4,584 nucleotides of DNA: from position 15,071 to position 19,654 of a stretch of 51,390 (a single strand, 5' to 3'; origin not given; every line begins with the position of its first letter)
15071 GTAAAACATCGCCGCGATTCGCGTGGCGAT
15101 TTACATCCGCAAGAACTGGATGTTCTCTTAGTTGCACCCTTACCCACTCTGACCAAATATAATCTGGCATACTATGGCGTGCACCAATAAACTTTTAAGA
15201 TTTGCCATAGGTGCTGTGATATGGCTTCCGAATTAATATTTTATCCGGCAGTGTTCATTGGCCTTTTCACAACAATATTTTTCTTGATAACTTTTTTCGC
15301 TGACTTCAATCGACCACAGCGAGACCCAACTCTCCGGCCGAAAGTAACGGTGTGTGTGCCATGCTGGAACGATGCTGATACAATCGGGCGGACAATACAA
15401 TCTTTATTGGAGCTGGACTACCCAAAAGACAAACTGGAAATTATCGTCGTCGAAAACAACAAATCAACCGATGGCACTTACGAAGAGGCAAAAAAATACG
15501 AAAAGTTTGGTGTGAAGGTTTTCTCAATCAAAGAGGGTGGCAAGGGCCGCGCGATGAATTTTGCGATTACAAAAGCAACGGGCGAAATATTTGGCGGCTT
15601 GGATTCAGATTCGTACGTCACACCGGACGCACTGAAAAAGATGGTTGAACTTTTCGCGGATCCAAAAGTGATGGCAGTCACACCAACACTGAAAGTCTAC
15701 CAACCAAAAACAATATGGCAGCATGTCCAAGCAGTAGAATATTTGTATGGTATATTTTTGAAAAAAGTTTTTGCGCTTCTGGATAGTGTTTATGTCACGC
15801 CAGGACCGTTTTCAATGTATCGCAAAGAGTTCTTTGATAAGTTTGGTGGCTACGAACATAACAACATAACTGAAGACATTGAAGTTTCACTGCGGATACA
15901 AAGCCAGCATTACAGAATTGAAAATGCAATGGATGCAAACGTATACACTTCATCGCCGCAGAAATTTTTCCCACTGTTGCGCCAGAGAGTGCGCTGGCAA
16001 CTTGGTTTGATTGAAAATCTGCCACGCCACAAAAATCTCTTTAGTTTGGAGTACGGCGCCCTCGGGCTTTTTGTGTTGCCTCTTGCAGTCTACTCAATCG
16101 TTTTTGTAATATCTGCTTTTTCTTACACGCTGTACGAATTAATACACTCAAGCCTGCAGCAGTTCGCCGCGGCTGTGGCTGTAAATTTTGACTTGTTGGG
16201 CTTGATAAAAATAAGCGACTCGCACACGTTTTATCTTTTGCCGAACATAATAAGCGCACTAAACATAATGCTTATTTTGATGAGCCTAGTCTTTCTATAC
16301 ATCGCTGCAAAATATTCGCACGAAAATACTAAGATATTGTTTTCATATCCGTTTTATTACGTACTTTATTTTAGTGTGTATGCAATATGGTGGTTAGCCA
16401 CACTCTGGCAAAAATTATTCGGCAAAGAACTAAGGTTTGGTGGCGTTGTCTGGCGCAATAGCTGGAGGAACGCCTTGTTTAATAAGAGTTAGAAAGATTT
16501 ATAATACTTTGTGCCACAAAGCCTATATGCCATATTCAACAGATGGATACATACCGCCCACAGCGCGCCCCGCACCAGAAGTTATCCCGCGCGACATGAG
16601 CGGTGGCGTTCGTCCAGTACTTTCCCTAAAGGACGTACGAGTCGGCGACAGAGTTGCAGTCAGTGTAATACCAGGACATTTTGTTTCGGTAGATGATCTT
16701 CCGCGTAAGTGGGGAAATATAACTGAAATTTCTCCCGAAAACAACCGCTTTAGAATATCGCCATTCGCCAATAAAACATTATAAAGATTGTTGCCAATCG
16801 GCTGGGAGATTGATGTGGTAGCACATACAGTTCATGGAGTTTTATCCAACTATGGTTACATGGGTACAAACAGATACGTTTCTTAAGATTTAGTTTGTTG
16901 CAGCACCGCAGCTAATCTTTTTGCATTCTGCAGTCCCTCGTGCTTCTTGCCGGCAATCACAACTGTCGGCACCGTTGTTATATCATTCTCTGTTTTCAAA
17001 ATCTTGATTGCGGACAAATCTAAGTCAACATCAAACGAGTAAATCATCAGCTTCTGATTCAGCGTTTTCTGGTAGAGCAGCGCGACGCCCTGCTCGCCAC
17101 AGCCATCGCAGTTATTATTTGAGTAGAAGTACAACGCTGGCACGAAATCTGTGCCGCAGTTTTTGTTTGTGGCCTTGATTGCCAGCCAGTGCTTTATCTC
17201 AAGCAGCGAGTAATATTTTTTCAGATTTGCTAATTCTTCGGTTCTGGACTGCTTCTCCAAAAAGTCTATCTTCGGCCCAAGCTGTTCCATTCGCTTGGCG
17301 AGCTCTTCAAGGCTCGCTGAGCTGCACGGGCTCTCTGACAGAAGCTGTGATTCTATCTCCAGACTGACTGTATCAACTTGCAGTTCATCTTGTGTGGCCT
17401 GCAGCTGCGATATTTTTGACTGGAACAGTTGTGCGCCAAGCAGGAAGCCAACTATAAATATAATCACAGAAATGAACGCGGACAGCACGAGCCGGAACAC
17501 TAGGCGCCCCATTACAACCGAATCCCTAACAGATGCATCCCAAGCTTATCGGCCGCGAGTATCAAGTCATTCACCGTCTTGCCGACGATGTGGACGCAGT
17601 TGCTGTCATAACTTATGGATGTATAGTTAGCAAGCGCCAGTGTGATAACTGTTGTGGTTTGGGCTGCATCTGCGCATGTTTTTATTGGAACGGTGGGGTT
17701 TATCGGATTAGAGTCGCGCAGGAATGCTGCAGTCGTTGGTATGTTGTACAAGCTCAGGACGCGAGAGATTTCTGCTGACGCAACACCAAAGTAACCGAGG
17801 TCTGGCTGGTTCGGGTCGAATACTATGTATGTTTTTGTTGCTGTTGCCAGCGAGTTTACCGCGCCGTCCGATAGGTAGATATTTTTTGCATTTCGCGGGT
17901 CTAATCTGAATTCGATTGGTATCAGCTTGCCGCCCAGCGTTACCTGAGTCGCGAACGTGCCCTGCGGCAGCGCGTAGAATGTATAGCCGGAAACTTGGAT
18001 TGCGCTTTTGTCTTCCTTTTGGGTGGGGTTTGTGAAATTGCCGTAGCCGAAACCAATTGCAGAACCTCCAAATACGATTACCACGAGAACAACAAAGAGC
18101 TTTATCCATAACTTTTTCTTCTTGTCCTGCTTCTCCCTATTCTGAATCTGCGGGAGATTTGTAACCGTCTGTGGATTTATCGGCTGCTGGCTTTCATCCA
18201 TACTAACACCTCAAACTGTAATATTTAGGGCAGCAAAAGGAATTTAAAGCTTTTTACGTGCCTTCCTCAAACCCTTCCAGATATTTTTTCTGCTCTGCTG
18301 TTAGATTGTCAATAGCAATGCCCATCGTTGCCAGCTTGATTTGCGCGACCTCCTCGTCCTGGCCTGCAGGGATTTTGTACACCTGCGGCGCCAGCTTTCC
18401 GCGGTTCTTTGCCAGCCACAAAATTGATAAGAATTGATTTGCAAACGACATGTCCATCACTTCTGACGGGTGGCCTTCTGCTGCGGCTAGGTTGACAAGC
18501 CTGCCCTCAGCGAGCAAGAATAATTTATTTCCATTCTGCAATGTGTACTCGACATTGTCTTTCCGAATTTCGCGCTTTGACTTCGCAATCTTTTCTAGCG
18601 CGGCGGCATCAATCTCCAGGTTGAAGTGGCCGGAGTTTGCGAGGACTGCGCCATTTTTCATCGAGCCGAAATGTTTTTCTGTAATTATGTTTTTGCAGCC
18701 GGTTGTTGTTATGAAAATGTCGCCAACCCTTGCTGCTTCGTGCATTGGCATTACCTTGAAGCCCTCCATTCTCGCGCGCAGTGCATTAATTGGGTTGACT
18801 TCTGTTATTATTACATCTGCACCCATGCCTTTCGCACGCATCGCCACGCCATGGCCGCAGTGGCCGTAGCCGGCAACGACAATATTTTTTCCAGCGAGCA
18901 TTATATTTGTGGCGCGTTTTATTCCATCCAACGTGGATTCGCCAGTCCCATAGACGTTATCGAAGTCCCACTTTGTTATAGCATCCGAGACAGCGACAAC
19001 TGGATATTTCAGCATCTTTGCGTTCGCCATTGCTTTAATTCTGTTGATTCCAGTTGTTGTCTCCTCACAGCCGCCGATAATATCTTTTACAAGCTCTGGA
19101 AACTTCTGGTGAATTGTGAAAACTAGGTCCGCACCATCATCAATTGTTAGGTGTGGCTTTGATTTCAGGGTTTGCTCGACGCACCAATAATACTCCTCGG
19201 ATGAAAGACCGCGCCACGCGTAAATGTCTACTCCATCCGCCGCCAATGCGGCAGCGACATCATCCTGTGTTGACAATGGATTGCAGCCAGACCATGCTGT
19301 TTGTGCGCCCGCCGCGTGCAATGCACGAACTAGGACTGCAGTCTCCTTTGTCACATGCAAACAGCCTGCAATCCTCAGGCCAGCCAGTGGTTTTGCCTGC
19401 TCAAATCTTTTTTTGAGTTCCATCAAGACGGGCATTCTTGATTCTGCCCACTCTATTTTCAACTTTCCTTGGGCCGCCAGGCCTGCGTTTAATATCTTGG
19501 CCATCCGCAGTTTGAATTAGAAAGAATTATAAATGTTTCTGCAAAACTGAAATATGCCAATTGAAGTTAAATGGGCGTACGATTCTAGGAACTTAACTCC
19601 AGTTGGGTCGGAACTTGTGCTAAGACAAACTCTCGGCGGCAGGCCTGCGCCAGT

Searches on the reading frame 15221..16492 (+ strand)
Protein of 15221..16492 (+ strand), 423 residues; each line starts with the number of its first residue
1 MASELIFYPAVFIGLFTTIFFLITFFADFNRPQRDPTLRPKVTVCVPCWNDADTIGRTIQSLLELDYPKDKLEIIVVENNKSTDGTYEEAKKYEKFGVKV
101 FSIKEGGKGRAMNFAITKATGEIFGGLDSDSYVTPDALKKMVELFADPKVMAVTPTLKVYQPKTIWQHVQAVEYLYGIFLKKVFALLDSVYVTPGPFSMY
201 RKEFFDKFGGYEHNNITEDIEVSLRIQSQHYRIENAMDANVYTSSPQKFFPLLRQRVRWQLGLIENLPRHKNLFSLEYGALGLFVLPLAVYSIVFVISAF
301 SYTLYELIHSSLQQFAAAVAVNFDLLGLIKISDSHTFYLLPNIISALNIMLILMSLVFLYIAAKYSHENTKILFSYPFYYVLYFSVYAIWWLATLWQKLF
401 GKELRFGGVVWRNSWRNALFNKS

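Call 9: search_protein_families(library=pfam, max_evalue=0.001, proteins=[window:15221-16492:+])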
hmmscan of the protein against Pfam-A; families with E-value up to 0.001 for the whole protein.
window:15221-16492:+ (423 aa): 6 families
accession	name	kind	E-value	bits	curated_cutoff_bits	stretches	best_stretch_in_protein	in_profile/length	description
PF00535.33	Glycos_transf_2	-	3.2e-33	115.5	23.3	1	43-207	1-166/168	Glycosyl transferase family 2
PF13641.12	Glyco_tranf_2_3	-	1.4e-30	107.4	27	1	40-261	1-229/230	Glycosyltransferase like family 2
PF13632.12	Glyco_trans_2_3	-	1.6e-19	70.9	27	1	127-303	5-186/198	Glycosyl transferase family group 2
PF13506.12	Glyco_transf_21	-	3.6e-12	46.5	21.7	1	112-260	22-173/174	Glycosyl transferase family 21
PF03142.21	Chitin_synth_2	-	2e-11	43.7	27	1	122-203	203-287/527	Chitin synthase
PF10111.15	Glyco_tranf_2_2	-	4.5e-08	33.4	27.3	1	51-250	9-223/276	Glycosyltransferase like family 2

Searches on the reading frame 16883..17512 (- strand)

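Call 98: search_protein_families(library=pfam, max_evalue=0.01, proteins=[window:16883-17512:-])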
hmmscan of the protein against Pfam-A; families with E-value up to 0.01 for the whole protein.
window:16883-17512:- (209 aa): 1 family
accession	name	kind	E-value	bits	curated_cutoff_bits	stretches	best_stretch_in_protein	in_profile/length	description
PF04977.20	DivIC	-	0.002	18.4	28.9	1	9-74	1-63/80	Septum formation initiator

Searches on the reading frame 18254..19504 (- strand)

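Call 9: search_protein_families(library=pfam, max_evalue=0.001, proteins=[window:18254-19504:-])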
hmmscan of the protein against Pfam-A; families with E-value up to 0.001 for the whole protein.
window:18254-19504:- (416 aa): 4 families
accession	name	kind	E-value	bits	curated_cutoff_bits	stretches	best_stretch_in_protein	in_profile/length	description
PF05221.23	AdoHcyase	-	1.7e-72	244.5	25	2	4-133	4-138/299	S-adenosyl-L-homocysteine hydrolase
PF00670.27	AdoHcyase_NAD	-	7.3e-59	199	27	1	183-343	1-161/162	S-adenosyl-L-homocysteine hydrolase, NAD binding domain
PF02826.25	2-Hacid_dh_C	-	5.1e-11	42.7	25.1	1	201-310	32-144/178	D-isomer specific 2-hydroxyacid dehydrogenase, NAD binding domain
PF07991.19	KARI_N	-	9.4e-09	35.5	20.6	1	203-299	2-102/165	Acetohydroxy acid isomeroreductase, NADPH-binding domain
